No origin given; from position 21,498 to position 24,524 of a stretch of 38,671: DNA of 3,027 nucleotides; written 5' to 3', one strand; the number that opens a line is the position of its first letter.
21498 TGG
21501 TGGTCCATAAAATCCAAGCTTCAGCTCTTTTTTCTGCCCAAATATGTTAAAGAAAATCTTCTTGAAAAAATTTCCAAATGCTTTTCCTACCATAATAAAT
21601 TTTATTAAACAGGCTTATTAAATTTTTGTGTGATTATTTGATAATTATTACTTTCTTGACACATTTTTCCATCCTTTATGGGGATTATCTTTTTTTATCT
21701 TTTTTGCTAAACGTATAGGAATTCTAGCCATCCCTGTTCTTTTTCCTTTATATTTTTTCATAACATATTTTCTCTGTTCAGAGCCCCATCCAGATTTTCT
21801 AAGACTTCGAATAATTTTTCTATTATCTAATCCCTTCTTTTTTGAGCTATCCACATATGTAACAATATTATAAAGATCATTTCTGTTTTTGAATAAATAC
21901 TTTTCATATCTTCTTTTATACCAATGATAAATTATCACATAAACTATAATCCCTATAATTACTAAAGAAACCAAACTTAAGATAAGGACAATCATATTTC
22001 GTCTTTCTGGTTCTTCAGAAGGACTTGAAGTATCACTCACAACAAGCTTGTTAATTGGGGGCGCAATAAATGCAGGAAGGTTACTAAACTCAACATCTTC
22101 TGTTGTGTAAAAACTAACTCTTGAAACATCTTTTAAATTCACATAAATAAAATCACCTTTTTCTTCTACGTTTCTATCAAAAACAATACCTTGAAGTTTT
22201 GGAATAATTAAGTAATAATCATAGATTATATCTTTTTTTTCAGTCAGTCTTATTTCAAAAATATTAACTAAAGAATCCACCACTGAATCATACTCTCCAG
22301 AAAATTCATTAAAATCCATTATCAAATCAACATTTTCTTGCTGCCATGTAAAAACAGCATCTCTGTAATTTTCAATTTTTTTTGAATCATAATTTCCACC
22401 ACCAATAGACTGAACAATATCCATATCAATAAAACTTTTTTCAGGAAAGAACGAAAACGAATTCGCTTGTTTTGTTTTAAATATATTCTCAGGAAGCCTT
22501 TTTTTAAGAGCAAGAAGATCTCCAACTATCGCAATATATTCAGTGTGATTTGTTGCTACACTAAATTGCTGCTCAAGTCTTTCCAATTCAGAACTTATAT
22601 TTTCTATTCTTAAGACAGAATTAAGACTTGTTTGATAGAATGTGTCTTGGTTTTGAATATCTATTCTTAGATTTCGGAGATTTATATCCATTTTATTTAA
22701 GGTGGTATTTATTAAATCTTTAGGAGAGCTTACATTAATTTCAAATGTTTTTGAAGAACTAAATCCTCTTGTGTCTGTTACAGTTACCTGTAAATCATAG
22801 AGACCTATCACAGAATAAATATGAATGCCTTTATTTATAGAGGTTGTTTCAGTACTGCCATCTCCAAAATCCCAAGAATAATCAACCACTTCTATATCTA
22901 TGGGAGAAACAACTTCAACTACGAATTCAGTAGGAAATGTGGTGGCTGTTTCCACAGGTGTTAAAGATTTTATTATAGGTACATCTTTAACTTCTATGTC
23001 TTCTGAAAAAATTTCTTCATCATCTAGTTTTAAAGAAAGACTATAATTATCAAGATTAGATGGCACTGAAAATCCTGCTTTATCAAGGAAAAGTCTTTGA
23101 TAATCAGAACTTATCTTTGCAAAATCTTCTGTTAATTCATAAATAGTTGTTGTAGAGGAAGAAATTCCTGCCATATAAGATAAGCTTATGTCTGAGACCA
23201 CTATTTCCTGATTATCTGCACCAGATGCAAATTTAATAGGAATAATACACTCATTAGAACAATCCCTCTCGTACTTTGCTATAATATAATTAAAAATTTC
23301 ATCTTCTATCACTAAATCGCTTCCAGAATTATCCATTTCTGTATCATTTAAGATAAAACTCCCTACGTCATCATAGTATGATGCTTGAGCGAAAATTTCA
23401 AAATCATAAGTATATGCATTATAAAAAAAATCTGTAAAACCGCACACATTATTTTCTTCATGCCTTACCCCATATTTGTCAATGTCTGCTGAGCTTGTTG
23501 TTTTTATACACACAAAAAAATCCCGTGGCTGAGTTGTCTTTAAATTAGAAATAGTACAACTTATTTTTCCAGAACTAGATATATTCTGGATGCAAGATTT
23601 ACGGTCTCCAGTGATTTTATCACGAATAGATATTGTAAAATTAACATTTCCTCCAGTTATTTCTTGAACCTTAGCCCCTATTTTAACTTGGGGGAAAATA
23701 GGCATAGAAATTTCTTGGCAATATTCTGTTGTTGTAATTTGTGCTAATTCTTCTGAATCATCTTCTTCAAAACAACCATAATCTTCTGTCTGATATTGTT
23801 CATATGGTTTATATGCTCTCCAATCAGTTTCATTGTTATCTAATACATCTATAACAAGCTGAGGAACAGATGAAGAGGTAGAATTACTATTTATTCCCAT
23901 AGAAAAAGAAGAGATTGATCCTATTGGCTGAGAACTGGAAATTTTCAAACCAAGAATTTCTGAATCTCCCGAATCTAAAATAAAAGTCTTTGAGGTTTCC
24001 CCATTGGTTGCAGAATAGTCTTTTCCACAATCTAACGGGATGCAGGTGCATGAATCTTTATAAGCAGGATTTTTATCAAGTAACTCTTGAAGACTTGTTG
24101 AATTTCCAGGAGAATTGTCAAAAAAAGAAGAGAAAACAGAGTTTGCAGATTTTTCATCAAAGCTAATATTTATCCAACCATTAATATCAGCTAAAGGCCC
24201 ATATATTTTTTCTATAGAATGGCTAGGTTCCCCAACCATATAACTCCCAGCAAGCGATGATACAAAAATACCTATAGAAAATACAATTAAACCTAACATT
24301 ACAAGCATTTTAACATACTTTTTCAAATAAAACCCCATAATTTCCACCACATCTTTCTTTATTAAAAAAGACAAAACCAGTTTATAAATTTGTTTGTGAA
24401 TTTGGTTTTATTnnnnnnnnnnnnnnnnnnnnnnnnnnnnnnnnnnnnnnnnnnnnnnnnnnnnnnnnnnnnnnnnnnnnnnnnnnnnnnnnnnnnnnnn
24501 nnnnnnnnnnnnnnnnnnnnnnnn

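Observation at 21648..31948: Co-directional ~9 kb array of seven exported or membrane-anchored proteins of unknown function with a divergent tandem-Lrp regulator: candidate cell-surface (host-contact) module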

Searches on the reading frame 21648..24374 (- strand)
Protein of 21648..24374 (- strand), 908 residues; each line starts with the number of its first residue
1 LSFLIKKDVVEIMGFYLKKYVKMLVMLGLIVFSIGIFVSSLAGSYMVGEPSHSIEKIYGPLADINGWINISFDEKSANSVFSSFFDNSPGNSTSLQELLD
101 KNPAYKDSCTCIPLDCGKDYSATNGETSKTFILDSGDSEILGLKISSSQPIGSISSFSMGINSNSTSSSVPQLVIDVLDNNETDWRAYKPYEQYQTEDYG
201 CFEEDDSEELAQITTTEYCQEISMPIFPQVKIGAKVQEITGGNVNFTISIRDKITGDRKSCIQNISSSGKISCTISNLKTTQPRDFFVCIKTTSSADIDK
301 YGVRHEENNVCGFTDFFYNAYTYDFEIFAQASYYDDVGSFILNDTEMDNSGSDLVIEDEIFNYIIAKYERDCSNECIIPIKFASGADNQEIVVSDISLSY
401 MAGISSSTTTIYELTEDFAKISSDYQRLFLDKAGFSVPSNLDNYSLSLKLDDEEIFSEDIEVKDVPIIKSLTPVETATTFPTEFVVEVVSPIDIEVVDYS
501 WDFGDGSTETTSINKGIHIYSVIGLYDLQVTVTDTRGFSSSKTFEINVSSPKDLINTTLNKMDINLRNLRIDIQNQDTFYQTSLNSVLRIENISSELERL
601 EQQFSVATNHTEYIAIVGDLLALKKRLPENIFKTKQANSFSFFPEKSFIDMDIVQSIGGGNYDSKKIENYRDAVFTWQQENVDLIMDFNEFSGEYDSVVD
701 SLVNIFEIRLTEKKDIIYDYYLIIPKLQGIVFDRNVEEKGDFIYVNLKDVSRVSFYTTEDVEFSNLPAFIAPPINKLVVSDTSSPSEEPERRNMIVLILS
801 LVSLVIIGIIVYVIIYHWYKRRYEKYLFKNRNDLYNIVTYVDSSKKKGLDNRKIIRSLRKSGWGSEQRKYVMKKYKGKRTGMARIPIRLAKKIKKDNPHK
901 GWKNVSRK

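Call 3: search_protein_families(library=pfam, proteins=[window:21648-24374:-], max_evalue=0.1)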
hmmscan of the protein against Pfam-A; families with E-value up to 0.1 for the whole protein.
window:21648-24374:- (908 aa): 4 families
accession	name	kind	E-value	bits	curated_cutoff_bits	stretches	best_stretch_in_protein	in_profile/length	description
PF18911.6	PKD_4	-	1.2e-11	44.9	27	1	466-548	4-85/85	PKD domain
PF00801.26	PKD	-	2.3e-09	37.5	23.5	1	482-543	17-76/80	PKD domain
PF06024.17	Orf78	-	0.0044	17.7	29.4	1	784-828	51-95/101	Orf78 (ac78)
PF05345.18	He_PIG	-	0.057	14.3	24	0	523-549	70-96/96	Putative Ig domain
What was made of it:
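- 21648..24338 (-): G: 896-aa type I membrane protein. Beta-sandwich domains, PKD (22731-22979), helical and alpha/beta domains, TM (21930-22010) and a conserved cytoplasmic tail (21729-21929). PKD hit (call 3).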

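Call 4: search_protein_families(library=ncbifam, proteins=[window:21648-24374:-], max_evalue=0.1)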
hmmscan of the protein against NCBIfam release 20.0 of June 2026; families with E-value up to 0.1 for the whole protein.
window:21648-24374:- (908 aa): 2 families
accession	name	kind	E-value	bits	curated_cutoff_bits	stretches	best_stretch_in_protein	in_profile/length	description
NF045937.1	MSC_0624_12TM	equivalog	0.0043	15.7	70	1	791-838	147-196/445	MSC_0624 family F1-like ATPase-associated membrane protein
TIGR00864.1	PCC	subfamily_domain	0.032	10.6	1861.4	1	493-542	2030-2080/2700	polycystin cation channel protein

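Call 30: find_homologous_proteins(query=window:21648-24338:-, max_evalue=0.00001)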
Query window:21648-24338:- (896 aa): 112 proteins with E <= 0.00001 among 8000 candidates.
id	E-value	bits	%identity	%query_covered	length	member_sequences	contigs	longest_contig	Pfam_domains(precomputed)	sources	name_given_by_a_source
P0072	0.0e+0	1998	100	100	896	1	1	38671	PF00801.27,PF18911.7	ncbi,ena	-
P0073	0.0e+0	1394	70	99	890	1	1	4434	PF00801.27,PF18911.7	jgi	-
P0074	0.0e+0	1382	70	99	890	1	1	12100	PF00801.27,PF18911.7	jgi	jgi:PKD repeat protein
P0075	0.0e+0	1367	69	99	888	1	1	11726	PF00801.27,PF18911.7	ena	-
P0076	0.0e+0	1345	68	99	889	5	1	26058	PF00801.27,PF18911.7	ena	-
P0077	0.0e+0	1319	66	99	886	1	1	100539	PF00801.27,PF18911.7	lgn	-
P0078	0.0e+0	1290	65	99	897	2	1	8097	PF00801.27,PF18911.7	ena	-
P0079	0.0e+0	1256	64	99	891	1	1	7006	PF00801.27,PF18911.7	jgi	jgi:PKD repeat protein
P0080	0.0e+0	1256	66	99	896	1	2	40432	PF00801.27,PF18911.7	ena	-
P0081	0.0e+0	1253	64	99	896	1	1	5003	PF00801.27,PF18911.7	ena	-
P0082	0.0e+0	1230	63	99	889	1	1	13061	PF00801.27,PF18911.7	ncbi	-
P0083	0.0e+0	1186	61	99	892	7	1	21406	PF00801.27,PF18911.7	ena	-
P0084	0.0e+0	1146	58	100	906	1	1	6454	PF00801.27,PF18911.7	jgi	-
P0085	0.0e+0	1142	59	96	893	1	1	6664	PF18911.7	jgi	-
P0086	0.0e+0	1109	57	99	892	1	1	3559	PF18911.7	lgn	-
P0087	0.0e+0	1039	56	99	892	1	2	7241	PF00801.27,PF18911.7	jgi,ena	-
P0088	6.3e-287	972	54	98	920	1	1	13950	PF00801.27,PF18911.7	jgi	-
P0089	4.9e-283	959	54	98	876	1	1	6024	PF00801.27,PF18911.7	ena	-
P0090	4.2e-236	804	65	62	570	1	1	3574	PF00801.27,PF18911.7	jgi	-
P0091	1.0e-232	793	45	97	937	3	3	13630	PF00801.27,PF18911.7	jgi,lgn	-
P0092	2.0e-230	785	54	82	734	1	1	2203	PF00801.27,PF18911.7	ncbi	ncbi:MAG: PKD domain-containing protein, partial [Candidatus Heimdallarchaeota archaeon]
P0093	6.1e-219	747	43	98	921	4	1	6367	PF00801.27,PF18911.7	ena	-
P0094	3.2e-207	709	43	96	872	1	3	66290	PF00801.27,PF18911.7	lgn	-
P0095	2.4e-203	696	42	98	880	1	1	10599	PF00801.27,PF18911.7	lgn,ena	-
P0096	8.2e-198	677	40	98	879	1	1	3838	PF00801.27,PF18911.7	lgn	-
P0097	1.8e-197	676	41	95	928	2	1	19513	PF00801.27,PF18911.7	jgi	-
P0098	3.1e-191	656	40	98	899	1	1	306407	PF00801.27,PF18911.7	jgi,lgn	-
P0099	1.2e-189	650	40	94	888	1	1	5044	PF00801.27,PF18911.7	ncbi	-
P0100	1.0e-188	647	38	97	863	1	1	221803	PF00801.27,PF18911.7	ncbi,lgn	-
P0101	1.2e-188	647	41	96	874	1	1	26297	PF00801.27,PF18911.7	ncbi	-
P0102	1.9e-187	643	40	100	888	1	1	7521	PF00801.27,PF18911.7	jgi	-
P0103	1.4e-186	640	59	57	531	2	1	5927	PF00801.27,PF18911.7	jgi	-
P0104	4.5e-186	639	40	99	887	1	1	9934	PF00801.27,PF18911.7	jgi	-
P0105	6.2e-186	638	38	99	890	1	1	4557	PF00801.27,PF18911.7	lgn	-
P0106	3.3e-184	632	39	96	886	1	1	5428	PF00801.27,PF18911.7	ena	-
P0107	9.7e-184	631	38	97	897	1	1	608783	PF00801.27,PF18911.7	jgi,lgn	jgi:hypothetical protein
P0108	3.7e-181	622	39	97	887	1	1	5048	PF00801.27,PF18911.7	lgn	-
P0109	5.1e-179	615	37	97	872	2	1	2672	PF00801.27,PF18911.7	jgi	jgi:PKD repeat protein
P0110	1.1e-174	601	39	94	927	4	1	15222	PF00801.27,PF18911.7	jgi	-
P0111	3.5e-174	599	38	96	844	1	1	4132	PF00801.27,PF18911.7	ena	-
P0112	3.8e-174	599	36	97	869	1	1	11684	PF00801.27,PF18911.7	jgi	jgi:PKD repeat protein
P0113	3.3e-173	596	38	97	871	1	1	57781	PF00801.27,PF18911.7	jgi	-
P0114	8.3e-173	595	37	96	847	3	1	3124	PF00801.27,PF18911.7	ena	-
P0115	1.7e-172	594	38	95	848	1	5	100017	PF00801.27,PF18911.7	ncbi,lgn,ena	-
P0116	1.3e-168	581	36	96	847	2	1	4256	PF00801.27,PF18911.7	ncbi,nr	ncbi:PKD domain protein [uncultured archaeon]|nr:PKD domain protein [uncultured archaeon]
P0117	5.0e-166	572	35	98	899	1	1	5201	PF00801.27,PF18911.7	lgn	-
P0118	6.3e-166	572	36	97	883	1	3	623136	PF00801.27,PF18911.7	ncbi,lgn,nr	ncbi:MAG: PKD domain-containing protein [Candidatus Nanoarchaeia archaeon]|nr:PKD domain-containing 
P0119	2.6e-163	563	38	95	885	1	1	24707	PF00801.27,PF18911.7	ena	-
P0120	1.2e-162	561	38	90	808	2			PF00801.27,PF18911.7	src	-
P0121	2.0e-159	550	38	96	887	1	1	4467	PF00801.27,PF18911.7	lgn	-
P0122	5.1e-157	542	36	93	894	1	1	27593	PF00801.27,PF18911.7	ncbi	-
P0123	2.5e-152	527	38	81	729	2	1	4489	PF00801.27,PF17835.7,PF18911.7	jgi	jgi:PKD repeat protein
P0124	5.0e-152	526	33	97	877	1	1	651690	PF00801.27,PF18911.7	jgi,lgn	jgi:PKD repeat protein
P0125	1.8e-151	524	35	96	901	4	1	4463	PF00801.27,PF18911.7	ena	-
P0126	8.8e-150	518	35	96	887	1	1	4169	PF00801.27,PF18911.7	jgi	jgi:PKD repeat protein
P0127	1.8e-142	494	34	98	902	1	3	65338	PF00801.27,PF18911.7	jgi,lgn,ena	-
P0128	6.0e-139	483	33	95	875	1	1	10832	PF00801.27,PF18911.7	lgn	-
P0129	1.5e-138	481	34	96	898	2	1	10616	PF00801.27,PF18911.7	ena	-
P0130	5.8e-138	479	35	96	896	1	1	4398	PF00801.27,PF18911.7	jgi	jgi:PKD repeat protein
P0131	3.0e-137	477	34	97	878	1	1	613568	PF00801.27,PF18911.7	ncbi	-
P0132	2.6e-129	451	32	95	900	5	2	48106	PF00801.27,PF18911.7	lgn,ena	-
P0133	4.5e-126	440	33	92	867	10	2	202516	PF00801.27,PF18911.7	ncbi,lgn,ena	-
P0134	5.9e-126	440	33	95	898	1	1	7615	PF00801.27,PF18911.7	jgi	-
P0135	3.0e-121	424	33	98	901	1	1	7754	PF00801.27,PF18911.7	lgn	-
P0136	1.9e-120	421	33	96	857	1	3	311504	PF00801.27,PF18911.7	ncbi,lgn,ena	ncbi:MAG: PKD domain-containing protein [Candidatus Nanoarchaeia archaeon]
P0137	1.9e-115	405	29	99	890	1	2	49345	PF00801.27,PF18911.7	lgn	-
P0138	1.9e-115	405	32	96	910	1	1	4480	PF00801.27,PF18911.7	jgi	jgi:PKD repeat protein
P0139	3.1e-109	384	29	97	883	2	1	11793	PF00801.27,PF18911.7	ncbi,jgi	jgi:hypothetical protein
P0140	3.3e-106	374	30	98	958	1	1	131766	PF00801.27,PF18911.7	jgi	jgi:PKD repeat protein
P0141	4.4e-106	374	31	97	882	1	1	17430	PF22352.3,PF00801.27,PF18911.7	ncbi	-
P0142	5.4e-102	360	30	93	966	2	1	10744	PF00801.27,PF18911.7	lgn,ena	-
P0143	3.1e-97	345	30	96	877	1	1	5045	PF00801.27,PF18911.7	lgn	-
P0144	4.4e-86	308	28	92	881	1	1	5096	PF00801.27,PF18911.7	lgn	-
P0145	4.0e-83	298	27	97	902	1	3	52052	PF00801.27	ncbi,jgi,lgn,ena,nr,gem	ncbi:MAG TPA: PKD domain-containing protein [Candidatus Paceibacterota bacterium]|nr:PKD domain-cont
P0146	6.4e-37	145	30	10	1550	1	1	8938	PF00801.27,PF13585.13,PF08329.17,PF18911.7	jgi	jgi:gliding motility-associated-like protein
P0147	1.4e-24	104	42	6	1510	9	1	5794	PF16820.12,PF00801.27,PF13585.13,PF08329.17,PF18911.7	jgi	jgi:gliding motility-associated-like protein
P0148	1.2e-23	101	36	8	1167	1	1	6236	PF07495.20,PF21027.4,PF14347.12,PF22352.3,PF00801.27,PF02010.22,PF18911.7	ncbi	ncbi:MAG: PKD domain-containing protein, partial [Calditrichaeota bacterium]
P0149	2.4e-19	87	30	11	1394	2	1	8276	PF15418.13,PF22352.3,PF00801.27,PF18981.7,PF16403.12,PF18911.7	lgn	-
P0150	8.3e-18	82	27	19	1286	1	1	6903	PF00801.27,PF13585.13,PF08329.17,PF18911.7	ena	-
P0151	1.6e-17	81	31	11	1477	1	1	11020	PF22352.3,PF16820.12,PF00801.27,PF13585.13,PF08329.17,PF18911.7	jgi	jgi:gliding motility-associated-like protein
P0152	5.1e-15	73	22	22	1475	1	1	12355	PF00801.27,PF13585.13,PF18911.7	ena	-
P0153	1.1e-14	72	29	12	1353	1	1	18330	PF21027.4,PF22352.3,PF00801.27,PF18981.7,PF17963.8,PF08329.17,PF05345.19,PF18911.7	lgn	-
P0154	1.3e-14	71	50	5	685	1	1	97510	PF07495.20,PF14347.12,PF22352.3,PF00801.27,PF18981.7,PF16403.12,PF19077.7,PF18911.7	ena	-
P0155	2.8e-14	70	38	6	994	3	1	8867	PF22352.3,PF00801.27,PF13585.13,PF08329.17,PF18911.7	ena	-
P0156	3.3e-13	67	34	6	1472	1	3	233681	PF07495.20,PF22352.3,PF16820.12,PF00801.27,PF13585.13,PF08329.17,PF18911.7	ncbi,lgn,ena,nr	ncbi:MAG TPA: PKD domain-containing protein [Ferruginibacter sp.]|nr:PKD domain-containing protein [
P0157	3.7e-13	67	29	13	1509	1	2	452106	PF00801.27,PF13585.13,PF13927.13,PF08329.17,PF18911.7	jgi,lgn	-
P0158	3.7e-13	67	37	6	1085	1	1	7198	PF22352.3,PF00801.27,PF13585.13,PF08329.17,PF19081.7,PF18911.7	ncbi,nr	ncbi:MAG TPA: PKD domain-containing protein, partial [Flavisolibacter sp.]|nr:PKD domain-containing 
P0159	4.7e-13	66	31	8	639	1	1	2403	PF21027.4,PF14347.12,PF22352.3,PF00801.27,PF02010.22,PF18911.7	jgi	-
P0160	1.2e-11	62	43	6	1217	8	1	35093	PF00801.27,PF13573.13,PF18962.8,PF18911.7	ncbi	-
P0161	2.0e-11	61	38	5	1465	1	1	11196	PF00801.27,PF13585.13,PF18911.7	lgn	-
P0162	5.4e-11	59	33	7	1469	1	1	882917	PF22352.3,PF00801.27,PF18981.7,PF13585.13,PF08329.17,PF18911.7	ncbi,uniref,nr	ncbi:PKD domain-containing protein [Flavitalea sp. BT771]|uniref:PKD domain-containing protein n=1 T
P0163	1.3e-10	58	28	11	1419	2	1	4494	PF00801.27,PF18981.7,PF13585.13,PF08329.17,PF18911.7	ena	-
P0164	1.4e-10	58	34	8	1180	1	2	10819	PF16820.12,PF00801.27,PF18981.7,PF18962.8,PF08329.17,PF18911.7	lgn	-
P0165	3.6e-10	57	48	5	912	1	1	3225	PF13715.13,PF00801.27,PF13927.13,PF18962.8,PF17802.8,PF13620.13,PF09430.17,PF22904.4,PF16967.12,PF18911.7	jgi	-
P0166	3.6e-10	57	31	9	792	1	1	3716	PF22352.3,PF00801.27,PF18911.7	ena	-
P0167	3.8e-10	57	38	6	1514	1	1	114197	PF00801.27,PF18981.7,PF17963.8,PF17892.8,PF24517.3,PF17803.8,PF19077.7,PF18911.7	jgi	jgi:PKD repeat protein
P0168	5.9e-10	56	27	11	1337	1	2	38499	PF00801.27,PF13585.13,PF10102.15,PF08329.17,PF19081.7,PF18911.7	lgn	-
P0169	1.2e-9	55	31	9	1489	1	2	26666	PF00801.27,PF13585.13,PF18911.7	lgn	-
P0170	1.2e-9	55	29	10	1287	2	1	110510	PF00801.27,PF13585.13,PF08329.17,PF18911.7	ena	-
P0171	3.1e-9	54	41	6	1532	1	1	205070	PF00801.27,PF13585.13,PF18911.7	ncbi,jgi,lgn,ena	jgi:gliding motility-associated-like protein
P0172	5.1e-9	53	34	7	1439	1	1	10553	PF22352.3,PF16820.12,PF00801.27,PF18981.7,PF13585.13,PF08329.17,PF18911.7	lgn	-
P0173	1.0e-8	52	33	6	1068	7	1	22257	PF22352.3,PF16820.12,PF00801.27,PF18962.8,PF08329.17,PF19569.6,PF16967.12,PF18911.7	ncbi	-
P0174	6.1e-8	49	33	11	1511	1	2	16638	PF07495.20,PF13229.13,PF22352.3,PF00801.27,PF01833.31,PF02018.24,PF22842.4,PF08329.17,PF05048.20,PF18911.7,PF20144.6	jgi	jgi:parallel beta-helix repeat protein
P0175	6.2e-8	49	30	14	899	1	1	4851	PF00801.27,PF18981.7,PF08329.17,PF18911.7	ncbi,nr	ncbi:MAG TPA: PKD domain-containing protein, partial [Flavitalea sp.]|nr:PKD domain-containing prote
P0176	1.3e-7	48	23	28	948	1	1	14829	PF22352.3,PF00801.27,PF18911.7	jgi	jgi:PKD repeat protein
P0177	1.3e-7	48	38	5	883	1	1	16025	PF22352.3,PF00801.27,PF13585.13,PF18911.7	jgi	jgi:gliding motility-associated-like protein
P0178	1.8e-7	48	29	10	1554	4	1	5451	PF19190.7,PF16820.12,PF00801.27,PF10142.16,PF18911.7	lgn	-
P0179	2.0e-7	48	32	6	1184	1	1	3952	PF13715.13,PF16820.12,PF00801.27,PF18962.8,PF13620.13,PF08329.17,PF17210.10,PF18911.7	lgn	-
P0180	3.5e-7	47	42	5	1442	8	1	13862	PF22352.3,PF00801.27,PF01835.26,PF00082.28,PF18911.7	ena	-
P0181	1.6e-6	45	31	11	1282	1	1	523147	PF14312.13,PF00801.27,PF02494.23,PF13750.13,PF19077.7,PF18911.7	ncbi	ncbi:PKD domain-containing protein, partial [Lutibacter maritimus]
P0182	2.2e-6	44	38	7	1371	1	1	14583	PF22352.3,PF00801.27,PF17957.8,PF18911.7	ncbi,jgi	-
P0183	7.3e-6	42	26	12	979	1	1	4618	PF22352.3,PF00801.27,PF13585.13,PF18911.7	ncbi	-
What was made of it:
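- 21648..24338 (-): About 74 full-length homologues (call 30).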

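Call 41: search_protein_families(library=phrogs, proteins=[window:21648-24338:-], max_evalue=0.01)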
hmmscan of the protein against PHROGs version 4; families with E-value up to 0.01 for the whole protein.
window:21648-24338:- (896 aa): 0 families

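Call 45: predict_structure(alignment_id=A2)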
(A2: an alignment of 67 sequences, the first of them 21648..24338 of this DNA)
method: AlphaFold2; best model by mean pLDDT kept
length: 896 residues; sequences in the alignment: 67
mean_pLDDT: 87.1   pTM: 0.54
mean pLDDT of the five models: 87.1, 87.0, 86.9, 86.5, 86.4
residues with pLDDT >= 90: 501; 70-90: 325; 50-70: 31; < 50: 39
segments of 3 or more residues with pLDDT < 50: 1-5, 770-778, 873-896
pLDDT, mean of each block of 10 residues (from residue 1): 54 79 59 76 83 86 90 90 87 69 83 95 96 94 96 95 94 94 95 86 95 96 93 96 93 95 91 96 93 92 89 96 96 92 93 92 94 96 96 94 89 81 88 92 90 84 91 86 89 93 94 93 86 92 91 91 92 92 92 89 89 87 81 90 91 90 92 91 81 94 91 94 92 92 92 90 81 44 80 85 82 86 89 89 89 89 76 47 40 37
secondary structure, 60 per line:
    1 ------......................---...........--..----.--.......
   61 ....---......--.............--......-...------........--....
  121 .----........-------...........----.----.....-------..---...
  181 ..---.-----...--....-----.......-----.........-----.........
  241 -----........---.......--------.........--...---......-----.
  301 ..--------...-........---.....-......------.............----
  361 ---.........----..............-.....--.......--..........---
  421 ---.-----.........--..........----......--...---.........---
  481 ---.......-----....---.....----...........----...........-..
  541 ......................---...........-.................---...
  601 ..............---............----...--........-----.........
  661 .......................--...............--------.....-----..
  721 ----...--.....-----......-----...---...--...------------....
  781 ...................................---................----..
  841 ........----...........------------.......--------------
elements in order (helices of 4 or more, strands of 3 or more residues): H7-28 E32-42 E54-64 E68-73 E76-82 H83-88 H91-96 E98-100 E107-114 E117-121 E126-133 E141-151 E161-165 E178-182 E197-200 E206-212 E218-226 E232-240 E246-253 E257-263 E272-280 E289-294 E300-302 E311-313 E315-322 E326-330 H332-337 H344-356 E364-372 E377-390 E392-396 E399-405 E408-417 E430-438 E441-450 E455-460 E463-465 E469-477 E484-490 E496-499 E503-507 E512-522 E527-537 H539-562 H566-576 H578-594 H598-614 E618-629 H639-646 H652-669 E670-683 E686-700 E709-713 E725-727 E730-734 E740-745 E757-759 H777-815 H819-834 H839-848 H853-863 H876-882
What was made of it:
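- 21648..24338 (-): AF2 pLDDT 87.1 (call 45).
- G's order of domains (beta-sandwich domains, a helical segment, then a C-terminal TM; call 45) resembles anchored S-layer stalk proteins such as SlaB.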
